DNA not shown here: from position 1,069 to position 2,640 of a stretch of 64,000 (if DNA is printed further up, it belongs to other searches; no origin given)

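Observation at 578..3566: Tightly coupled operon: unknown protein -> RRE-fused radical SAM/SPASM enzyme -> FGE (SUMF1/EgtB/PvdO)-domain enzyme; candidate novel protein/peptide modification system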

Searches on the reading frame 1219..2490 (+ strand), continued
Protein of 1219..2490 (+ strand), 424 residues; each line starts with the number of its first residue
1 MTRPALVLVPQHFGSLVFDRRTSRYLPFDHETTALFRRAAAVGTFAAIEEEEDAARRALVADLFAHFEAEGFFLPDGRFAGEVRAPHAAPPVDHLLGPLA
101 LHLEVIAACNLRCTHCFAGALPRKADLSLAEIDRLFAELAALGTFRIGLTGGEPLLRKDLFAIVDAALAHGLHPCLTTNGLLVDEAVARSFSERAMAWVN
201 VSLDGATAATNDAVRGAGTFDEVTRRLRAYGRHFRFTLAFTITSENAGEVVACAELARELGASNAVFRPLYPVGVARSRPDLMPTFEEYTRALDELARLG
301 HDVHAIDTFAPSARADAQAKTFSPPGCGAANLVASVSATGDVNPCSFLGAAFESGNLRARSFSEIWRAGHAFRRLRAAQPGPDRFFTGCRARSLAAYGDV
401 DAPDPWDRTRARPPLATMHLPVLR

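Call 17: find_related_loci(query=A2, collection=genome_contigs, flank=8000)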
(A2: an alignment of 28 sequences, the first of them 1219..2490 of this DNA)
Query A2 (424 aa) in genome_contigs; peptide patterns used: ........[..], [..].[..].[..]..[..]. (x = any residue, [..] = any of these).
600 stretches matched a pattern (row limit reached: there are more); 378 encode a relative of the query (tblastn E <= 1e-3); the best 80 are kept; 80 distinct loci.
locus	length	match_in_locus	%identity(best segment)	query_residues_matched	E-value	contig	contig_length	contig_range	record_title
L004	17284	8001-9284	72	1-420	0e+0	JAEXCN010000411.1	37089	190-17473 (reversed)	MAG: Proteobacteria bacterium isolate OH_HBB_116 k127_30766, whole genome shotgun sequence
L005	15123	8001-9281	64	1-420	1e-169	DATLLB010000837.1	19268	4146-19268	MAG TPA_asm: Enhygromyxa sp. isolate SMAG_U13737 k141_1502059, whole genome shotgun sequence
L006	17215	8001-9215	65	2-406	5e-168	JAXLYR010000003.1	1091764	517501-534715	MAG: Polyangiaceae bacterium isolate STL-MYX18 C3.57.fa-3, whole genome shotgun sequence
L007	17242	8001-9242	64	6-423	8e-164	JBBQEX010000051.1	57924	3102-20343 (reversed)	MAG: Haliangiales bacterium isolate Co_metawrap_1071 Cmw_1071_k141_18990095_length_57924_cov_13.9991, whole genome shotg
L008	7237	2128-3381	63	6-420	2e-163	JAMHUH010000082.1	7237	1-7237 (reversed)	MAG: Nannocystaceae bacterium isolate ST_AS_metabat.41 k201_161908, whole genome shotgun sequence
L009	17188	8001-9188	64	6-406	2e-161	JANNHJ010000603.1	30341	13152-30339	MAG: Myxococcales bacterium isolate SOY_6_C_metabat_27 SOY_6_C_k141_1380764, whole genome shotgun sequence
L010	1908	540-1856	60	3-418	2e-174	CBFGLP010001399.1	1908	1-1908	MAG TPA_asm: uncultured Myxococcales bacterium isolate SRR25737861_metabat2_1 genome assembly, contig: ERZ27251247.73260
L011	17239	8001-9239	62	6-406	1e-155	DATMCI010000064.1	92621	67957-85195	MAG TPA_asm: Kofleriaceae bacterium isolate SMAG_U13378 k141_857778, whole genome shotgun sequence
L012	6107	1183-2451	60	2-420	1e-149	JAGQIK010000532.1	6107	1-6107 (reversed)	MAG: Myxococcales bacterium isolate HKST-UBA02 k127_2744877, whole genome shotgun sequence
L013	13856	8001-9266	57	1-423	3e-148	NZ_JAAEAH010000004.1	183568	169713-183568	Myxococcus sp. CA023 NODE_4_length_183568_cov_61.2519, whole genome shotgun sequence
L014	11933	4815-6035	60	1-407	8e-148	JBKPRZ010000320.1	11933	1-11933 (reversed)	MAG: Myxococcota bacterium isolate GS_EKS_MAG_00035 GS_EKS_000004114217, whole genome shotgun sequence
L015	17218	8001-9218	59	1-407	2e-147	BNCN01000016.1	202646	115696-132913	Comamonas sp. KCTC 72670 KCTC 72670 DNA, sequence16, whole genome shotgun sequence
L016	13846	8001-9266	57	1-423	9e-147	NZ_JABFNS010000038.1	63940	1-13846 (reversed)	Myxococcus xanthus strain AM003 NODE_38_length_63940_cov_34.2125, whole genome shotgun sequence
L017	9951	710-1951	57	1-406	8e-147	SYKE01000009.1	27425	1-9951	MAG: Actinomycetota bacterium isolate F1-80-MAGs030 F1-80__c17766, whole genome shotgun sequence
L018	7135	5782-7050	58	4-424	1e-145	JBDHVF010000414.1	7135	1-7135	MAG: Polyangiales bacterium isolate AS-MESO-3CA.253 NODE_43830_length_7135_cov_4.421508, whole genome shotgun sequence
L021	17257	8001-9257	58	3-406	3e-145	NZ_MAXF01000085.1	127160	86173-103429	Streptomyces sparsogenes strain ATCC 25498 contig85, whole genome shotgun sequence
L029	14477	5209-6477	56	5-423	2e-144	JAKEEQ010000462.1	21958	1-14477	MAG: Chloroflexota bacterium isolate PMV_1.47 PMV_1.47.k101_1849050, whole genome shotgun sequence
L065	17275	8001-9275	53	3-420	1e-134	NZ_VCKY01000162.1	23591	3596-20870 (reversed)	Nonomuraea turkmeniaca strain DSM 43926 NODE_162_length_23591_cov_16.2793, whole genome shotgun sequence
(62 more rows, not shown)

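Call 24: search_solved_structures(query=A2, max_evalue=0.001, show_alignments=3)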
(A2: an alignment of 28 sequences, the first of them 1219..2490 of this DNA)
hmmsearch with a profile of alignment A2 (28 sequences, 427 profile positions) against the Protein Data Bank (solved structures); distinct sequences matched with E-value up to 0.001: 22.
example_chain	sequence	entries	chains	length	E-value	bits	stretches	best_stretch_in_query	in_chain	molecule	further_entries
6c8v_A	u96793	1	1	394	5.8e-23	84.6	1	90-403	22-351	Coenzyme PQQ synthesis protein E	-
5wgg_A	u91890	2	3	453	1.1e-18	70.5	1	96-398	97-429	Radical SAM domain protein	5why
6efn_A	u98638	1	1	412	1.6e-18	70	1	11-342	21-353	Sporulation killing factor maturation protein SkfB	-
7vob_C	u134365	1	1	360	4.6e-15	58.6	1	100-229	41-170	Cytosylglucuronate decarboxylase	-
7voc_C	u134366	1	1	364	4.7e-15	58.6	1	100-229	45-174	Cytosylglucuronate decarboxylase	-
8wm2_A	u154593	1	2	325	2.6e-13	52.8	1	99-200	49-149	Fe-S radical SAM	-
1tv7_A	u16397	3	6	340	1.7e-12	50.2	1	89-203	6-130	Molybdenum cofactor biosynthesis protein A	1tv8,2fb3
2fb2_A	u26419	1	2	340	1.9e-12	50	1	90-203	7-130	Molybdenum cofactor biosynthesis protein A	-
4k37_A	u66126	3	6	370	3.8e-11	45.7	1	104-386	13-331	Anaerobic sulfatase-maturating enzyme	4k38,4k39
4k36_A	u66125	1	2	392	4.3e-11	45.5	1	104-386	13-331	Anaerobic sulfatase-maturating enzyme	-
5v1q_A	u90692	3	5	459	1.9e-08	36.8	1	78-208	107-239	Radical SAM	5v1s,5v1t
7tol_A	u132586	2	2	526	5.1e-07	32.1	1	91-216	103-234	glycerol dibiphytanyl glycerol tetraether - macrocyclic archaeol synthase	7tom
4m7t_A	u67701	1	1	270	1.1e-06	31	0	319-377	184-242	BtrN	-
4m7s_A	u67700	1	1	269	1.2e-06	30.8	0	319-377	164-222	BtrN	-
9dfu_A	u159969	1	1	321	3.3e-05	26.1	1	95-246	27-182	Radical SAM core domain-containing protein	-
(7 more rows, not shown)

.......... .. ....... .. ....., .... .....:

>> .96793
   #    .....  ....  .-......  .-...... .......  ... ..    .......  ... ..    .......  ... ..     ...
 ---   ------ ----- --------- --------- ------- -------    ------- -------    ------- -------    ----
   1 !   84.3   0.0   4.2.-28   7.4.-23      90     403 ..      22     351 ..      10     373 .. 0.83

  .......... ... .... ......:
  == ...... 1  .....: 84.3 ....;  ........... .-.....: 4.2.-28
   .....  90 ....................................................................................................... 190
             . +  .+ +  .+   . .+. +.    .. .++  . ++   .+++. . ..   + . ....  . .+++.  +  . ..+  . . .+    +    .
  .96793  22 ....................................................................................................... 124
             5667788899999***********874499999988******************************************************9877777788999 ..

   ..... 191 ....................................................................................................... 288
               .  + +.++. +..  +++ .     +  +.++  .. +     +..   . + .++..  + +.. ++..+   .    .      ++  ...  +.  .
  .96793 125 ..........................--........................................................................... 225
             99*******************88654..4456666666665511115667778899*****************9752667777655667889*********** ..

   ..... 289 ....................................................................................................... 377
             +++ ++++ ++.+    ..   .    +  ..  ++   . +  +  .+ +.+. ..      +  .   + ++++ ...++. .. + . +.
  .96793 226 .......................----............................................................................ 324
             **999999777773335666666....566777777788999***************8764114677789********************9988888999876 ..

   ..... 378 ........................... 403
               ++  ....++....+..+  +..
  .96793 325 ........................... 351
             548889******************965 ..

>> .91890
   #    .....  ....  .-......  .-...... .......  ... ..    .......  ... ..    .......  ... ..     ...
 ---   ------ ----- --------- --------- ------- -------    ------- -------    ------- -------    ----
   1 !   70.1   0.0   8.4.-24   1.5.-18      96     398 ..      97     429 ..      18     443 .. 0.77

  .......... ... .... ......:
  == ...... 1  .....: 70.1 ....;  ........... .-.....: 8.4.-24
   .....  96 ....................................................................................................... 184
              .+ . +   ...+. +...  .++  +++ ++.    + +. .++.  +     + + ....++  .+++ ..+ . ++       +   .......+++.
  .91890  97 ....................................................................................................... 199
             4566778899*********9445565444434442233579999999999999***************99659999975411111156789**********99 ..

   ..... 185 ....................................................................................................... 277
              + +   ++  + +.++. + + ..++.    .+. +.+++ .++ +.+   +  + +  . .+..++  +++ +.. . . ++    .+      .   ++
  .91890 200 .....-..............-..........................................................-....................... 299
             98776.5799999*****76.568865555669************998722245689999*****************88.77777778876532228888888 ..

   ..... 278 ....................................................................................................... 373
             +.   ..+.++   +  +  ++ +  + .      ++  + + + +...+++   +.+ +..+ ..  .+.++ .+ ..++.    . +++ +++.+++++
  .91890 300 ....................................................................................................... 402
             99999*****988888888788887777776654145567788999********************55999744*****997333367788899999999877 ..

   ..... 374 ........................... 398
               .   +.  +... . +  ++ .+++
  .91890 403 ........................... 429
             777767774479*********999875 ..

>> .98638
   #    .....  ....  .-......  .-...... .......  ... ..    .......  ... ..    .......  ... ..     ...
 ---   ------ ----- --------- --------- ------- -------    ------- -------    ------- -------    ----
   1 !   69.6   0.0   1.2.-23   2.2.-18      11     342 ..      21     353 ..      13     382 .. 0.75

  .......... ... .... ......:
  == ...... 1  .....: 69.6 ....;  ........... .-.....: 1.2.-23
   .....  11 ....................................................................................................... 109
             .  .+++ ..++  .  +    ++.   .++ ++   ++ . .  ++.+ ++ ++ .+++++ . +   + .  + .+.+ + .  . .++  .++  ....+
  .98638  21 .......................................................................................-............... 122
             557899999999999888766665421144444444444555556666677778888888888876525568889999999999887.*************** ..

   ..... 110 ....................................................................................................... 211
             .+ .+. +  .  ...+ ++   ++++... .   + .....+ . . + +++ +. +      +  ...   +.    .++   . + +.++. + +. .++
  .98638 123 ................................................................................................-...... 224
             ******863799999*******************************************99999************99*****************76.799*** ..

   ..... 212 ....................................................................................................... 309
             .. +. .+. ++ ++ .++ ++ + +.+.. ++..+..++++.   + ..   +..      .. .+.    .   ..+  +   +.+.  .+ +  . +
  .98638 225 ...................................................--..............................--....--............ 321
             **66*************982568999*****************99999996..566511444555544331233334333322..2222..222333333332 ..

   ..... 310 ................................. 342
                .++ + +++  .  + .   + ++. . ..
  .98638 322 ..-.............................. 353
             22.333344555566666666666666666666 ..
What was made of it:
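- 1219..2493 (+): g2: radical SAM enzyme of 424 aa. It has an N-terminal RRE-fold domain (aa 1-~90), a radical SAM core (C109, C113, C116) and a truncated SPASM/twitch-like domain (C327, C345, C389). PDB profile hits are PqqE 6e-23, CteB 1e-18, SkfB 2e-18 and anSME 4e-11 (call 24).
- On Anaerobic sulfatase-maturating enzyme (anSME): PDB anSME scores 4e-11 against PqqE at 6e-23 (call 24).
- Closest known: Sactisynthases SkfB and CteB. Same: PDB profile hits are 2e-18 and 1e-18 (call 24).
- The domain layout (RRE, radical SAM core, single-cluster C-terminal domain) and the PDB hits match the sactisynthases SkfB and CteB (call 24).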

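Call 52: search_protein_families(library=pfam, proteins=[L004:1644-3365:-], max_evalue=0.01)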
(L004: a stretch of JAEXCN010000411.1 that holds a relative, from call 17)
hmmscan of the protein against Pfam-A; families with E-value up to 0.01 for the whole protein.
L004:1644-3365:- (574 aa): 5 families
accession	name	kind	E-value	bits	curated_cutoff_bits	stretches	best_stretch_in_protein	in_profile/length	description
PF00069.31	Pkinase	-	9.2e-36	124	31.7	1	44-307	1-254/263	Protein kinase domain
PF07714.23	PK_Tyr_Ser-Thr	-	3.4e-29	102.4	23.1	1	46-273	3-220/258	Protein tyrosine and serine/threonine kinase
PF01636.29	APH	-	2e-05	25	23.2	1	149-205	142-198/239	Phosphotransferase enzyme family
PF03109.22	ABC1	-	5.7e-05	22.8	22.9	1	119-208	142-218/244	ABC1 atypical kinase-like domain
PF17667.7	Pkinase_fungal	-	0.0013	18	24.1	1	177-232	307-370/387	Fungal protein kinase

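Call 60: search_protein_families(library=pfam, proteins=[L007:9187-10356:+, L029:6716-9595:+, L029:1663-3768:+], max_evalue=0.01)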
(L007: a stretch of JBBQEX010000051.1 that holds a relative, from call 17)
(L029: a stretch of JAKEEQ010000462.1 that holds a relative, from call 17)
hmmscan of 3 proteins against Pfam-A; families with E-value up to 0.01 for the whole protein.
L007:9187-10356:+ (390 aa): 0 families

L029:6716-9595:+ (960 aa): 5 families
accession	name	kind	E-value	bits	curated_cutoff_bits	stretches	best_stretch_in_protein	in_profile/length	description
PF00476.26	DNA_pol_A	-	2.2e-153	511.1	34.3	1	570-955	3-381/381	DNA polymerase family A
PF02739.22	5_3_exonuc_N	-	9.6e-50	168.9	34.3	1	9-172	2-163/164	5'-3' exonuclease, N-terminal resolvase-like domain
PF01367.25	5_3_exonuc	-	1.4e-28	99.7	40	1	176-268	2-95/97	5'-3' exonuclease, C-terminal SAM fold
PF01612.26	DNA_pol_A_exo1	-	1.1e-25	90.9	23.6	2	414-535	56-171/173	3'-5' exonuclease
PF22619.2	DNA_polI_exo1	-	6.6e-05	23.2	27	1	424-503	39-118/140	DNA polymerase I, ribonuclease H-like domain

L029:1663-3768:+ (702 aa): 0 families

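Call 74: search_protein_families(library=pfam, proteins=[L021:10540-13056:+, L021:5472-6605:+, L021:6605-7267:+, L021:3183-3716:+, L021:3760-5412:-, L021:12870-15089:-], max_evalue=0.001)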
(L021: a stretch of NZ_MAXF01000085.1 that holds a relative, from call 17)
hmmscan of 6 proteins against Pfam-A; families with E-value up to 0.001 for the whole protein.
L021:10540-13056:+ (839 aa): 3 families
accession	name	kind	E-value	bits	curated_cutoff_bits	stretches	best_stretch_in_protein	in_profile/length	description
PF19960.5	EAD7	-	1.8e-19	69.7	32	1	47-109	1-61/62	Effector-associated domain 7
PF05729.18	NACHT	-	0.00012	22.4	26.7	1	173-338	2-161/167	NACHT domain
PF13191.12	AAA_16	-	0.00028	21.9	32.6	1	152-198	2-51/167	AAA ATPase domain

L021:5472-6605:+ (378 aa): 3 families
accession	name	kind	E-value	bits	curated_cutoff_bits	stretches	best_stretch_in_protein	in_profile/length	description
PF13365.12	Trypsin_2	-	2.8e-22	80.5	27.6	1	194-343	1-144/144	Trypsin-like peptidase domain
PF19955.5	EAD1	-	1.7e-07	32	24.2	1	45-116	2-76/90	Effector-associated domain 1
PF00089.32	Trypsin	-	4.7e-06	27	20.6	1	191-337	24-188/220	Trypsin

L021:6605-7267:+ (221 aa): 2 families
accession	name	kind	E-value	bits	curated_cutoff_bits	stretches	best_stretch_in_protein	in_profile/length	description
PF19960.5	EAD7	-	1.4e-23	82.9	32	1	142-205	1-62/62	Effector-associated domain 7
PF19955.5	EAD1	-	4.9e-11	43.4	24.2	1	24-98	5-83/90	Effector-associated domain 1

L021:3183-3716:+ (178 aa): 0 families

L021:3760-5412:- (550 aa): 0 families

L021:12870-15089:- (739 aa): 0 families

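Call 79: find_encoding_contigs(protein=P0080, flank=7000, max_places=1)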
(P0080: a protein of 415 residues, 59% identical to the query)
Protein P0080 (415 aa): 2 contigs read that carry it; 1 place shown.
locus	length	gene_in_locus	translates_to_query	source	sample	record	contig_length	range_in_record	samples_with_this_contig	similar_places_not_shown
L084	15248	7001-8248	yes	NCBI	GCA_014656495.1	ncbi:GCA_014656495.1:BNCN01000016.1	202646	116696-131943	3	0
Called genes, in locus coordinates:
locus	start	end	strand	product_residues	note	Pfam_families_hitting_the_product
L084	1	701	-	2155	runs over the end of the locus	PF00698:Acyl_transf_1, PF00109:ketoacyl-synt, PF02801:Ketoacyl-synt_C, PF16197:KAsynt_C_assoc (weak), PF00109:ketoacyl-synt (weak), PF08659:KR, PF00106:adh_short (weak), PF13561:adh_short_C2, +1 more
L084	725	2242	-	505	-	PF00550:PP-binding (weak), PF00106:adh_short, PF08659:KR (weak), PF13561:adh_short_C2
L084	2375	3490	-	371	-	PF01408:GFO_IDH_MocA, PF22725:GFO_IDH_MocA_C3, PF02894:GFO_IDH_MocA_C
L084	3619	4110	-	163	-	PF04828:GFA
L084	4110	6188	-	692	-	PF02922:CBM_48, PF00128:Alpha-amylase, PF02806:Alpha-amylase_C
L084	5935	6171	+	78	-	-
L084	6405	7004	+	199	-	-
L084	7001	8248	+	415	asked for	PF04055:Radical_SAM, PF13186:SPASM (weak)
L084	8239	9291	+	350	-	PF03781:FGE-sulfatase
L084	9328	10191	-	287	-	PF00198:2-oxoacid_dh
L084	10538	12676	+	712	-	PF07695:7TMR-DISM_7TM (weak), PF00015:MCPsignal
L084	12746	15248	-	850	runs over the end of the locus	PF20703:nSTAND1 (faint), PF00005:ABC_tran (faint), PF13304:AAA_21 (faint), PF13555:AAA_29 (faint), PF00684:DnaJ_CXXCXGXG (faint), PF17755:UvrA_DNA-bind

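Call 80: find_encoding_contigs(protein=P0099, flank=7000, max_places=1)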
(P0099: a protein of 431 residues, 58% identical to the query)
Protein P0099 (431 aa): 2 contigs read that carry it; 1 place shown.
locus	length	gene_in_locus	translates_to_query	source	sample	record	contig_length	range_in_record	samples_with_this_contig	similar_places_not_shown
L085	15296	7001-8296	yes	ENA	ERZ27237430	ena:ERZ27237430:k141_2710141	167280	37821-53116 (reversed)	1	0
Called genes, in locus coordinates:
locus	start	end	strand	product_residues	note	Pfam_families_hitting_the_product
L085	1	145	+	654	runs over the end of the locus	PF13292:DXP_synthase_N, PF02779:Transket_pyr, PF02780:Transketolase_C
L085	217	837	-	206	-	PF00694:Aconitase_C, PF27512:LeuD, PF27434:LeuD_C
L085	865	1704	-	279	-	PF05866:RusA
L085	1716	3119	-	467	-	PF00330:Aconitase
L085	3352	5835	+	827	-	PF22422:MGH1-like_GH, PF03633:Glyco_hydro_65C (weak), PF00754:F5_F8_type_C, PF21606:BgaA-like_CBM (weak), PF22633:F5_F8_type_C_2 (weak), PF14200:RicinB_lectin_2, PF24208:Beta-tre_PLH30 (faint), PF14200:RicinB_lectin_2 (weak)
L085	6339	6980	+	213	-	-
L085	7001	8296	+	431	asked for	PF04055:Radical_SAM, PF13186:SPASM (weak)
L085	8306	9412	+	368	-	PF03781:FGE-sulfatase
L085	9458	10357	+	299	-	PF00126:HTH_1, PF03466:LysR_substrate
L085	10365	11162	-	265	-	PF14243:R2K_3, PF18299:R2K_2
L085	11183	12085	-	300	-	PF14243:R2K_3, PF18299:R2K_2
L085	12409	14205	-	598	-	-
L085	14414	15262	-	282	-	PF00106:adh_short, PF01370:Epimerase (weak), PF08659:KR, PF13561:adh_short_C2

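Call 81: find_encoding_contigs(protein=P0118, flank=7000, max_places=1)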
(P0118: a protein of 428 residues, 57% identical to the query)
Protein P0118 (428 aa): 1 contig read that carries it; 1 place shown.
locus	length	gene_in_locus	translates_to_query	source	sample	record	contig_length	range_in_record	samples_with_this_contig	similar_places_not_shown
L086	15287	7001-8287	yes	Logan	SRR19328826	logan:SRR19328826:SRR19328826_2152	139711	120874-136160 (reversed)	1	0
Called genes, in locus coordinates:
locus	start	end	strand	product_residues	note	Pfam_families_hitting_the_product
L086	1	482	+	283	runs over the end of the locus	PF00884:Sulfatase, PF01676:Metalloenzyme (weak)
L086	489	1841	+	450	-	PF04055:Radical_SAM, PF06969:HemN_C (weak)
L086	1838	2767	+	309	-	-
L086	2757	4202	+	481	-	PF05406:WGR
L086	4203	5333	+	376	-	PF14397:ATPgrasp_ST (faint), PF14398:ATPgrasp_YheCD (weak)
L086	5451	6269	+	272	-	-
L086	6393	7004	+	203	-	-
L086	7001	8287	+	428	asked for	PF04055:Radical_SAM, PF13186:SPASM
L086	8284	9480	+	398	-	PF03781:FGE-sulfatase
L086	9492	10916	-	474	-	PF19996:ivWA-helical_N, PF19997:ivWA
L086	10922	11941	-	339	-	PF20030:bpMoxR, PF07728:AAA_5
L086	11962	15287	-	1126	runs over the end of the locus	PF20005:fvmX7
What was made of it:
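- One metagenome locus has ivWA, bpMoxR and fvmX7 next door (call 81).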
